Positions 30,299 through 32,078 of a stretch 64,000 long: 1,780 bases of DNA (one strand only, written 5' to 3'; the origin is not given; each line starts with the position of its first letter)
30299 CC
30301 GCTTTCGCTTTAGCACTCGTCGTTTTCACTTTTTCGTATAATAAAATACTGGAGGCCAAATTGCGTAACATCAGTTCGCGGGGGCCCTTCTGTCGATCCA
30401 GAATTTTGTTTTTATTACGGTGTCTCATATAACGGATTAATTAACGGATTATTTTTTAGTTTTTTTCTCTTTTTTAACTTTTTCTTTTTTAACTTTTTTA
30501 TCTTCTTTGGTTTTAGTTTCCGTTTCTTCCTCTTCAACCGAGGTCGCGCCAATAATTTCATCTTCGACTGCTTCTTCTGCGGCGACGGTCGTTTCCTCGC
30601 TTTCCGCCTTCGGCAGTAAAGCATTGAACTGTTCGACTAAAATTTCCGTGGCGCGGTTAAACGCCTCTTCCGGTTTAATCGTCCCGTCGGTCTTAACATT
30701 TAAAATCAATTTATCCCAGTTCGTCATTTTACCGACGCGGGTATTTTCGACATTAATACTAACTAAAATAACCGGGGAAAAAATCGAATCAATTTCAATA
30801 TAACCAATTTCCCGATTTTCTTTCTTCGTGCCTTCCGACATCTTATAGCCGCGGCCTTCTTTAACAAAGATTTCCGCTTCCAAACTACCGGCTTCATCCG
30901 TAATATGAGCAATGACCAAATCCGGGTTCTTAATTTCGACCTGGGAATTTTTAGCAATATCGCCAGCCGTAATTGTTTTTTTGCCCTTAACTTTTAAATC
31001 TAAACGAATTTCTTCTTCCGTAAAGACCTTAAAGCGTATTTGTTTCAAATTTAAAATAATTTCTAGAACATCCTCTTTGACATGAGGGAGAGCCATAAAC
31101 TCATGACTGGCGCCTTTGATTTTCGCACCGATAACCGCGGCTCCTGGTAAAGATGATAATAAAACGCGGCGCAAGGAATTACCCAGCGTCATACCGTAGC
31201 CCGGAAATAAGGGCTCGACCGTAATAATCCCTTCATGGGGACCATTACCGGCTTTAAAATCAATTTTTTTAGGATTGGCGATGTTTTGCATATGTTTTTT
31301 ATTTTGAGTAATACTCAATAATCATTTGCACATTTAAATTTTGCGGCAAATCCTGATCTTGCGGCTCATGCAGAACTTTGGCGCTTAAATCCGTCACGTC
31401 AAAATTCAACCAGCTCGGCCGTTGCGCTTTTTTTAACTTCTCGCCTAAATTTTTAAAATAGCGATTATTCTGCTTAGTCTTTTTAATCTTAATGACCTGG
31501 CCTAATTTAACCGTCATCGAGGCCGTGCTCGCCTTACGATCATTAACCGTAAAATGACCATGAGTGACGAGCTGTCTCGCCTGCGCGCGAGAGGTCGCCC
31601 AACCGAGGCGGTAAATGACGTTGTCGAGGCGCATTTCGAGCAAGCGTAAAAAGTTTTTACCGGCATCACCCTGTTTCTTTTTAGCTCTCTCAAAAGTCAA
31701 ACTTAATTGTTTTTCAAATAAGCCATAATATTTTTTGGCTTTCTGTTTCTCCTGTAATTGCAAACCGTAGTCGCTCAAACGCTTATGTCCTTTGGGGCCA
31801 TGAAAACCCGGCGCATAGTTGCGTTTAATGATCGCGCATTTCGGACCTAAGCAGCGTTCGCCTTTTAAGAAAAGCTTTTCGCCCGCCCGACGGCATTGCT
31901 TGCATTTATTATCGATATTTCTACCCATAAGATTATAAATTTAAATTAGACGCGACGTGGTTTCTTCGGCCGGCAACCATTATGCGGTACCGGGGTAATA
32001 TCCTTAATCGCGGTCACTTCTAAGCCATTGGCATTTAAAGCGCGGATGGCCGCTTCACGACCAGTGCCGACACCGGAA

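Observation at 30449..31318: RNA polymerase alpha subunit without the alphaCTD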

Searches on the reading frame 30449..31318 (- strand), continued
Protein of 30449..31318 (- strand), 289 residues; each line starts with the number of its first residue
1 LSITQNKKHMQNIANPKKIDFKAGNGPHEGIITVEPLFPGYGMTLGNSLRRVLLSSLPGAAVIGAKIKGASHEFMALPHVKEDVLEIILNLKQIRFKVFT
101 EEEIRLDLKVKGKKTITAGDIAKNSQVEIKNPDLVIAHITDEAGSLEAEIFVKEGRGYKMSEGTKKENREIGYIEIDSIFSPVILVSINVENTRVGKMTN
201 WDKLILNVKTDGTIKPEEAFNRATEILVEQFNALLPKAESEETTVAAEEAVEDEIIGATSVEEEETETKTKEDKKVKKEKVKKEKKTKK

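Call 61: find_encoding_contigs(protein=P0122, flank=4000, max_places=3)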
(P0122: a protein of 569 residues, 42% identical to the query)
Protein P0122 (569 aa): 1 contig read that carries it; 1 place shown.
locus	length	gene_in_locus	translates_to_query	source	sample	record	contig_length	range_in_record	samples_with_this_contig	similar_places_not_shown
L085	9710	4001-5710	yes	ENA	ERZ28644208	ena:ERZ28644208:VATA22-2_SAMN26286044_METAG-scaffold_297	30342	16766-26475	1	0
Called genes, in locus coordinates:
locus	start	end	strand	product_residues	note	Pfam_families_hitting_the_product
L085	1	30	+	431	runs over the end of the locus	PF00344:SecY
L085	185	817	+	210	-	PF00406:ADK, PF13207:AAA_17, PF17213:Hydin_ADK (faint), PF05191:ADK_lid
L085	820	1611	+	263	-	PF00557:Peptidase_M24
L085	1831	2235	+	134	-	PF01176:eIF-1a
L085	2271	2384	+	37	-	PF00444:Ribosomal_L36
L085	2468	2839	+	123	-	PF00416:Ribosomal_S13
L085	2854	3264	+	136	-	PF00411:Ribosomal_S11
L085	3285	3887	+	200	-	PF00163:Ribosomal_S4, PF01479:S4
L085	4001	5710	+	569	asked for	PF27520:SP15_N (faint), PF01193:RNA_pol_L, PF01000:RNA_pol_A_bac, PF01193:RNA_pol_L, PF01000:RNA_pol_A_bac, PF03118:RNA_pol_A_CTD, PF26169:HHH_XRCC3_RpoA (weak)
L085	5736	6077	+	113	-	PF01196:Ribosomal_L17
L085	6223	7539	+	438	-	-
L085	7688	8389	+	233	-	PF00072:Response_reg, PF00486:Trans_reg_C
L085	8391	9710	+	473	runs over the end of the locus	PF00672:HAMP, PF00512:HisKA, PF02518:HATPase_c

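Call 62: find_encoding_contigs(protein=P0124, flank=4000, max_places=3)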
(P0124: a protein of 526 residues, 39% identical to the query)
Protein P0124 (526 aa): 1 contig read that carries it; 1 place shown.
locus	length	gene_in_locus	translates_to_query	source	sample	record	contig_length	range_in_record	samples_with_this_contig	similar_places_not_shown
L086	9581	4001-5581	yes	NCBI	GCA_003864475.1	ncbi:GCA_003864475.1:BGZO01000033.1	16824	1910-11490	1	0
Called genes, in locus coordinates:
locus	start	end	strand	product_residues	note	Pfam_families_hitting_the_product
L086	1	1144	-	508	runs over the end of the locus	PF01406:tRNA-synt_1e (faint), PF03485:Arg_tRNA_synt_N, PF00750:tRNA-synt_1d, PF00133:tRNA-synt_1 (faint), PF09334:tRNA-synt_1g (faint), PF05746:DALR_1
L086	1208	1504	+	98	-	-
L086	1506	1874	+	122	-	-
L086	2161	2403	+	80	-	PF01176:eIF-1a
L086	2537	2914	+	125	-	PF00416:Ribosomal_S13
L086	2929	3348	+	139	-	PF00411:Ribosomal_S11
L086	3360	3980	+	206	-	PF00163:Ribosomal_S4, PF01479:S4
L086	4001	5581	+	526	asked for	PF01193:RNA_pol_L, PF01000:RNA_pol_A_bac, PF01193:RNA_pol_L, PF01000:RNA_pol_A_bac, PF03118:RNA_pol_A_CTD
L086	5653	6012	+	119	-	PF01196:Ribosomal_L17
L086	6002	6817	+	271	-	PF01416:PseudoU_synth_1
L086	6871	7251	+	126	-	PF00572:Ribosomal_L13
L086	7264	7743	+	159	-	PF00380:Ribosomal_S9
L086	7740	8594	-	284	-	PF02219:MTHFR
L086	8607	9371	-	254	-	PF03372:Exo_endo_phos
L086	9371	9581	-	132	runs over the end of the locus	-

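Call 66: fold_search(model_id=the predicted structure, library=pdb)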
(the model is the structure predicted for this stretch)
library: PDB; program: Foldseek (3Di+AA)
matches with E <= 10: 1022; with E <= 0.001: 397
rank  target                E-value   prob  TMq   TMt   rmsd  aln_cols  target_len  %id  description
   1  9a4w_A                2.4e-28  1.00  0.75  0.67   8.1       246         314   46  Integrative model of RPOA-RPOC by crosslinking MS and deep learning (released 2024-09-18)
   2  4yln_A                9.9e-27  1.00  0.73  0.87   2.6       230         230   41  E. coli Transcription Initiation Complex - 17-bp spacer and 4-nt RNA (released 2015-04-22)
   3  5zx2_B                1.0e-26  1.00  0.74  0.88   1.9       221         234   43  Mycobacterium tuberculosis RNA polymerase transcription initiation complex with ECF sigma factor sigma H and 7nt RNA (released 2019-03-20)
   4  8pdy_H                1.2e-26  1.00  0.75  0.91   1.9       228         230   41  E. coli RNA polymerase paused at ops site (released 2024-04-24)
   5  4jk1_A                1.5e-26  1.00  0.72  0.63   6.9       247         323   40  X-ray crystal structure of Escherichia coli sigma70 holoenzyme in complex with Guanosine tetraphosphate (ppGpp) (released 2013-04-10)
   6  9gdo_B                1.5e-26  1.00  0.73  0.92   2.5       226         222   40  Cryo-EM structure of Vibrio cholerae RNA polymerase holoenzyme bound to an ompU promoter DNA fragment (released 2025-12-17)
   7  8f1j_H                1.6e-26  1.00  0.74  0.69   2.0       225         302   41  SigN RNA polymerase early-melted intermediate bound to mismatch DNA fragment dhsU36mm2 (-12A) (released 2023-04-05)
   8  4jkr_A                1.9e-26  1.00  0.71  0.86   2.7       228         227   41  Crystal Structure of E. coli RNA Polymerase in complex with ppGpp (released 2013-05-15)
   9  7p5x_AB               2.3e-26  1.00  0.74  0.87   3.6       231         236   44  Mycobacterial RNAP with transcriptional activator PafBC (released 2021-12-22)
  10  4jk1_G                2.7e-26  1.00  0.73  0.93   1.7       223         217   42  X-ray crystal structure of Escherichia coli sigma70 holoenzyme in complex with Guanosine tetraphosphate (ppGpp) (released 2013-04-10)
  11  6jcx_B                2.9e-26  1.00  0.72  0.87   2.0       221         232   43  Mycobacterium tuberculosis transcription initiation complex with ECF sigma factor sigma H and 6nt RNA (released 2019-05-29)
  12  8fvr_D                2.9e-26  1.00  0.70  0.86   2.7       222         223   42  CryoEM structure of E.coli transcription elongation complex (released 2023-04-05)
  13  9msh_G                2.9e-26  1.00  0.71  0.65   5.3       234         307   41  de novo SigN RNA polymerase open complex (RPo) (released 2025-08-13)
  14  6psq_G                3.2e-26  1.00  0.71  0.85   2.8       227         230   41  Escherichia coli RNA polymerase closed complex (TRPc) with TraR and rpsT P2 promoter (released 2020-03-25)
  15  8igr_G                3.6e-26  1.00  0.71  0.68   2.6       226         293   42  Cryo-EM structure of CII-dependent transcription activation complex (released 2023-05-17)
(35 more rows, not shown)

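Call 67: find_homologous_proteins(query=P0121, max_evalue=1e-30)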
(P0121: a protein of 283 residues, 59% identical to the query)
Query P0121 (283 aa): 7991 proteins with E <= 1e-30 among 8000 candidates; the best 120 are listed.
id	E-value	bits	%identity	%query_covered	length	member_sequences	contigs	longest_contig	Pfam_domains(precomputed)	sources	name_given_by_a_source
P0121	1.9e-174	596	100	100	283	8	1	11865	PF01000.32,PF01193.30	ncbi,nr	ncbi:DNA-directed RNA polymerase subunit alpha [Patescibacteria group bacterium]|nr:DNA-directed RNA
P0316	2.0e-166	570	96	100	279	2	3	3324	PF01000.32,PF01193.30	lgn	-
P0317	3.5e-154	530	94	81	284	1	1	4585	PF01000.32,PF01193.30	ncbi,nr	ncbi:MAG: DNA-directed RNA polymerase subunit alpha [bacterium]|nr:DNA-directed RNA polymerase subun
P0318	5.1e-149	513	87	100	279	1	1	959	PF01000.32,PF01193.30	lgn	-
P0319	4.6e-148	510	89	100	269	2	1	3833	PF01000.32,PF01193.30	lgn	-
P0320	2.1e-145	501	87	94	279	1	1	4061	PF01000.32,PF01193.30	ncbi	-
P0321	8.1e-139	480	90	80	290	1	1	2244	PF01000.32,PF01193.30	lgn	-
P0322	5.2e-117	408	70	100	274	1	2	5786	PF01000.32,PF01193.30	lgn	-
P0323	4.8e-116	405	79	80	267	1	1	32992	PF01000.32,PF01193.30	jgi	jgi:DNA-directed RNA polymerase subunit alpha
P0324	5.5e-116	405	75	84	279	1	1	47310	PF01000.32,PF01193.30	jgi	-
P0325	2.9e-115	402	78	80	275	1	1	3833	PF01000.32,PF01193.30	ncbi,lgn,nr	ncbi:MAG: DNA-directed RNA polymerase subunit alpha [Patescibacteria group bacterium]|nr:DNA-directe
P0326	7.5e-115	401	80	80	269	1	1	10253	PF01000.32,PF01193.30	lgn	-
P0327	2.2e-114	400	77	80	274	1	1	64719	PF01000.32,PF01193.30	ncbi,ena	-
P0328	8.3e-114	398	69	100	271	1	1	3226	PF01000.32,PF01193.30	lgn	-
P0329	1.1e-113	397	68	100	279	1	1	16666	PF01000.32,PF01193.30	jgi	-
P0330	1.7e-113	397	67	95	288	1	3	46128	PF01000.32,PF01193.30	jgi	-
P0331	5.9e-113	395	78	81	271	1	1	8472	PF01000.32,PF01193.30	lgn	-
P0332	5.9e-113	395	67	90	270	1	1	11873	PF01000.32,PF01193.30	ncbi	-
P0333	6.0e-113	395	68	100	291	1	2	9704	PF01000.32,PF01193.30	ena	-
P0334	9.0e-113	394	74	87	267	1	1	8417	PF01000.32,PF01193.30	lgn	-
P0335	1.6e-112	393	74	80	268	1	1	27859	PF01000.32,PF01193.30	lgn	-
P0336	1.8e-112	393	66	90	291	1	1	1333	PF01000.32,PF01193.30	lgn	-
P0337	2.0e-112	393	64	100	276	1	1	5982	PF01000.32,PF01193.30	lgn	-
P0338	2.5e-112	393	67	100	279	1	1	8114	PF01000.32,PF01193.30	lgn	-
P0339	3.0e-112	393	75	82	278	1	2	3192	PF01000.32,PF01193.30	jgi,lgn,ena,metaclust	metaclust:\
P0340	3.0e-112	393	67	100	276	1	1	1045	PF01000.32,PF01193.30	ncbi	-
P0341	7.6e-112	391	75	80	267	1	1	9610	PF01000.32,PF01193.30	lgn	-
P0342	9.6e-112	391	68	100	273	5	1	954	PF01000.32,PF01193.30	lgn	-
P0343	1.0e-111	391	66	100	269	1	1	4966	PF01000.32,PF01193.30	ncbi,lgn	-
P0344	1.1e-111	391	75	80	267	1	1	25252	PF01000.32,PF01193.30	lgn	-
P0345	1.1e-111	391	76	82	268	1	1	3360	PF01000.32,PF01193.30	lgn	-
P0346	1.5e-111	390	77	80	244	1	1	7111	PF01000.32,PF01193.30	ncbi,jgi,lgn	-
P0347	1.6e-111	390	66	100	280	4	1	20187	PF01000.32,PF01193.30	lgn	-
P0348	1.7e-111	390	73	89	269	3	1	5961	PF01000.32,PF01193.30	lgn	-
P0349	1.7e-111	390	76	80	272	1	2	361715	PF01000.32,PF01193.30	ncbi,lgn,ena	-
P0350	2.4e-111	390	76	80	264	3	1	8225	PF01000.32,PF01193.30,PF13656.12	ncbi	ncbi:MAG: DNA-directed RNA polymerase subunit alpha [Candidatus Falkowbacteria bacterium]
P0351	3.2e-111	389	70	92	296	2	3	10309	PF01000.32,PF01193.30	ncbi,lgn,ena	-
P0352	3.7e-111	389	67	100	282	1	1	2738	PF01000.32,PF01193.30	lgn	-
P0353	4.7e-111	389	65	100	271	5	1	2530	PF01000.32,PF01193.30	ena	-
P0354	5.1e-111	389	76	80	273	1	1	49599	PF01000.32,PF01193.30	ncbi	ncbi:MAG: DNA-directed RNA polymerase subunit alpha [Candidatus Falkowbacteria bacterium]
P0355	5.6e-111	388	65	100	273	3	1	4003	PF01000.32,PF01193.30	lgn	-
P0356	5.7e-111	388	76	80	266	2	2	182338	PF01000.32,PF01193.30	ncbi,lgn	-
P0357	5.7e-111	388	73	87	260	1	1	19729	PF01000.32,PF01193.30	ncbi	ncbi:MAG: DNA-directed RNA polymerase subunit alpha [Candidatus Falkowbacteria bacterium]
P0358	6.0e-111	388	71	86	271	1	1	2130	PF01000.32,PF01193.30,PF13656.12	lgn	-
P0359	8.8e-111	388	73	90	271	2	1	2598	PF01000.32,PF01193.30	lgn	-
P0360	1.1e-110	387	67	100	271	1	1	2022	PF01000.32,PF01193.30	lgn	-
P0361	1.3e-110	387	68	98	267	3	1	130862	PF01000.32,PF01193.30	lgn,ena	-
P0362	1.6e-110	387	74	83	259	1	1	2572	PF01000.32,PF01193.30,PF13656.12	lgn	-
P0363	1.9e-110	387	66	98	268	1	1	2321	PF01000.32,PF01193.30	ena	-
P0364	2.4e-110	386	76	80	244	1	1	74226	PF01000.32,PF01193.30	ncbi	-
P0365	2.4e-110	386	76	78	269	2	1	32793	PF01000.32,PF01193.30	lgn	-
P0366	3.4e-110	386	76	80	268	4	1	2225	PF01000.32,PF01193.30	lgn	-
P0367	4.8e-110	385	69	100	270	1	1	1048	PF01000.32,PF01193.30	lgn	-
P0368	4.9e-110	385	67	100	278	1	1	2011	PF01000.32,PF01193.30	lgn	-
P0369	5.4e-110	385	74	80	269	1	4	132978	PF01000.32,PF01193.30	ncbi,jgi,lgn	jgi:DNA-directed RNA polymerase subunit alpha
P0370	7.6e-110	385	66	100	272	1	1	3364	PF01000.32,PF01193.30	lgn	-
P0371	7.9e-110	385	65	100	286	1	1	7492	PF01000.32,PF01193.30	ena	-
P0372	9.5e-110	384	68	100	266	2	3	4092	PF01000.32,PF01193.30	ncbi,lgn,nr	ncbi:DNA-directed RNA polymerase subunit alpha [Patescibacteria group bacterium]|nr:DNA-directed RNA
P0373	9.8e-110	384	71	85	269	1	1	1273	PF01000.32,PF01193.30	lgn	-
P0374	9.9e-110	384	75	80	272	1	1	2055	PF01000.32,PF01193.30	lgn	-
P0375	9.9e-110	384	67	100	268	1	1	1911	PF01000.32,PF01193.30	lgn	-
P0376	1.1e-109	384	66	100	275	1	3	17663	PF01000.32,PF01193.30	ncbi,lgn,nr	ncbi:DNA-directed RNA polymerase subunit alpha [Candidatus Falkowbacteria bacterium]|nr:DNA-directed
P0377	1.2e-109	384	73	78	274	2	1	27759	PF01000.32,PF01193.30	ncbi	-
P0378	1.2e-109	384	65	100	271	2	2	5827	PF01000.32,PF01193.30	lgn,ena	-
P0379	1.4e-109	384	65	100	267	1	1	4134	PF01000.32,PF01193.30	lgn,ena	-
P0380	1.5e-109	384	65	100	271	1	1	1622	PF01000.32,PF01193.30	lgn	-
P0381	1.6e-109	384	70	87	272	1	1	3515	PF01000.32,PF01193.30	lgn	-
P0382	1.7e-109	384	72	81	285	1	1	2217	PF01000.32,PF01193.30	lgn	-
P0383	1.7e-109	383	66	100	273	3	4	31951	PF01000.32,PF01193.30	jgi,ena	jgi:DNA-directed RNA polymerase subunit alpha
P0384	1.9e-109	383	65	100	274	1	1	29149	PF01000.32,PF01193.30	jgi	-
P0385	1.9e-109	383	66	100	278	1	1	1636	PF01000.32,PF01193.30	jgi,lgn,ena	-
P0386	2.1e-109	383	65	100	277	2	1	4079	PF01000.32,PF01193.30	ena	-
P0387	2.5e-109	383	73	80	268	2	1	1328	PF01000.32,PF01193.30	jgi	jgi:DNA-directed RNA polymerase subunit alpha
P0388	3.1e-109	383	74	82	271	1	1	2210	PF01000.32,PF01193.30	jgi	-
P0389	3.3e-109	383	74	80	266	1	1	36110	PF01000.32,PF01193.30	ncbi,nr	ncbi:MAG: DNA-directed RNA polymerase subunit alpha [Patescibacteria group bacterium]|nr:DNA-directe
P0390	3.9e-109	382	70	89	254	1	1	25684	PF01000.32,PF01193.30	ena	-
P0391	4.0e-109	382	64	100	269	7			PF01000.32,PF01193.30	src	-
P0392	4.2e-109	382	65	100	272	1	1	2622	PF01000.32,PF01193.30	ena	-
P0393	4.2e-109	382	66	100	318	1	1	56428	PF01000.32,PF01193.30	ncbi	-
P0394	5.4e-109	382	66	100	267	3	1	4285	PF01000.32,PF01193.30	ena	-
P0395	6.0e-109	382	74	80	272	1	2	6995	PF01000.32,PF01193.30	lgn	-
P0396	6.6e-109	382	71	84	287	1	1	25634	PF01000.32,PF01193.30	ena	-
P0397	6.8e-109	382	67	100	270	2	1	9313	PF01000.32,PF01193.30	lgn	-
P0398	7.2e-109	381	74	80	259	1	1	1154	PF01000.32,PF01193.30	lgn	-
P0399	7.8e-109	381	65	100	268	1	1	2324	PF01000.32,PF01193.30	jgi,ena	-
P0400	1.2e-108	381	66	100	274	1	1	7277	PF01000.32,PF01193.30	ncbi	ncbi:MAG: DNA-directed RNA polymerase subunit alpha [Patescibacteria group bacterium]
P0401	1.3e-108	381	73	80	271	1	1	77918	PF01000.32,PF01193.30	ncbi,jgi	ncbi:MAG: DNA-directed RNA polymerase subunit alpha [Patescibacteria group bacterium]|jgi:DNA-direct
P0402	1.6e-108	380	65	100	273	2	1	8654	PF01000.32,PF01193.30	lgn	-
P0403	1.8e-108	380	70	89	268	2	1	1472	PF01000.32,PF01193.30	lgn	-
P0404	2.1e-108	380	64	100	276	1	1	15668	PF01000.32,PF01193.30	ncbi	-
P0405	2.1e-108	380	65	100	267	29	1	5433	PF01000.32,PF01193.30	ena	-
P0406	2.6e-108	380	70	87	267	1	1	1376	PF01000.32,PF01193.30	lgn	-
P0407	2.9e-108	379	75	83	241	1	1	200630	PF01000.32,PF01193.30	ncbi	-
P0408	3.4e-108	379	69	86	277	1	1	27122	PF01000.32,PF01193.30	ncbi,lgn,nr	ncbi:MAG: DNA-directed RNA polymerase subunit alpha [Patescibacteria group bacterium]|nr:DNA-directe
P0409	3.7e-108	379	76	80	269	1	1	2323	PF01000.32,PF01193.30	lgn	-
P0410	3.7e-108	379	73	80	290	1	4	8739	PF01000.32,PF01193.30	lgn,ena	-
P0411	4.1e-108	379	64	100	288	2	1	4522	PF01000.32,PF01193.30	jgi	-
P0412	4.3e-108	379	75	80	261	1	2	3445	PF01000.32,PF01193.30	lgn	-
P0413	5.2e-108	379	72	84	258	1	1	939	PF01000.32,PF01193.30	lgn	-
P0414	5.2e-108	379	67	100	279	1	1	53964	PF01000.32,PF01193.30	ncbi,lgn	-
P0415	5.9e-108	378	63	100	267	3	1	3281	PF01000.32,PF01193.30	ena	-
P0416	6.2e-108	378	64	100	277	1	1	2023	PF01000.32,PF01193.30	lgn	-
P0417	6.3e-108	378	65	100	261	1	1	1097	PF01000.32,PF01193.30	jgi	-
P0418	7.4e-108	378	72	80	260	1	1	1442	PF01000.32,PF01193.30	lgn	-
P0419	7.9e-108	378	64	100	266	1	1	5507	PF01000.32,PF01193.30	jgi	-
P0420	8.0e-108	378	74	80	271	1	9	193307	PF01000.32,PF01193.30,PF13656.12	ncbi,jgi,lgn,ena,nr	ncbi:DNA-directed RNA polymerase subunit alpha [Patescibacteria group bacterium]|nr:DNA-directed RNA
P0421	9.8e-108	378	74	78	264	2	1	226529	PF01000.32,PF01193.30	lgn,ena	-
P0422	1.0e-107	378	72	80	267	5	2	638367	PF01000.32,PF01193.30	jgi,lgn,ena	jgi:DNA-directed RNA polymerase subunit alpha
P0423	1.0e-107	378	75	80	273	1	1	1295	PF01000.32,PF01193.30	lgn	-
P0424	1.1e-107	378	74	82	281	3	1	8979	PF01000.32,PF01193.30,PF13656.12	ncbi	-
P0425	1.2e-107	377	74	80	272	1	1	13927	PF01000.32,PF01193.30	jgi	jgi:DNA-directed RNA polymerase subunit alpha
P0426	1.2e-107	377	66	100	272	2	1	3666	PF01000.32,PF01193.30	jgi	-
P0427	1.9e-107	377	66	100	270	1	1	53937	PF01000.32,PF01193.30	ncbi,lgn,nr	ncbi:MAG: DNA-directed RNA polymerase subunit alpha [bacterium]|nr:DNA-directed RNA polymerase subun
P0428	1.9e-107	377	63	100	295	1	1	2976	PF01000.32,PF01193.30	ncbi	ncbi:MAG: DNA-directed RNA polymerase subunit alpha [Patescibacteria group bacterium]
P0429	2.0e-107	377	73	86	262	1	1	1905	PF01000.32,PF01193.30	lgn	-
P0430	2.0e-107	377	65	100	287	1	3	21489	PF01000.32,PF01193.30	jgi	jgi:DNA-directed RNA polymerase subunit alpha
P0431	2.1e-107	377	66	100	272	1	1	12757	PF01000.32,PF01193.30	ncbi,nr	ncbi:MAG: DNA-directed RNA polymerase subunit alpha [bacterium]|nr:DNA-directed RNA polymerase subun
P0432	2.2e-107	377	71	82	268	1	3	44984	PF01000.32,PF01193.30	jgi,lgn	-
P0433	2.5e-107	376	74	80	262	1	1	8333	PF01000.32,PF01193.30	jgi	jgi:DNA-directed RNA polymerase subunit alpha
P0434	2.6e-107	376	71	88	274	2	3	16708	PF01000.32,PF01193.30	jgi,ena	-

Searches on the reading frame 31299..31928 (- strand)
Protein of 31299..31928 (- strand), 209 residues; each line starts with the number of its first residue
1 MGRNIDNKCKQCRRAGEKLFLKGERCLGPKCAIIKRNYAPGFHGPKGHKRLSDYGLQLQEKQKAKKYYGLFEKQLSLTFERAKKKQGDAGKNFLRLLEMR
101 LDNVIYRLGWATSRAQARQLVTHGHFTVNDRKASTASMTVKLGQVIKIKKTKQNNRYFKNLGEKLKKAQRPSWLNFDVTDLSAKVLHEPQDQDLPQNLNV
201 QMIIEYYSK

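Call 3: search_protein_families(library=pfam, proteins=[window:31299-31928:-], max_evalue=1)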
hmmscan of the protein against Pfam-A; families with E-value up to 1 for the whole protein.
window:31299-31928:- (209 aa): 5 families
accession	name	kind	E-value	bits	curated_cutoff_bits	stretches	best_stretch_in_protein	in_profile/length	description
PF00163.24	Ribosomal_S4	-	3e-24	86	23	1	3-98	1-95/95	Ribosomal protein S4/S9 N-terminal domain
PF01479.30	S4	-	2.6e-15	56.3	22.8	1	99-146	1-48/48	S4 domain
PF00688.24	TGFb_propeptide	-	0.0027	17.9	25.8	1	125-191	129-201/242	TGF-beta propeptide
PF22421.1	SYY_C-terminal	-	0.0045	17.3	27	1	100-142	20-62/83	Tyrosine--tRNA ligase SYY-like C-terminal domain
PF13275.11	S4_2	-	0.1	12.9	24.6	1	100-151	9-60/65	S4 domain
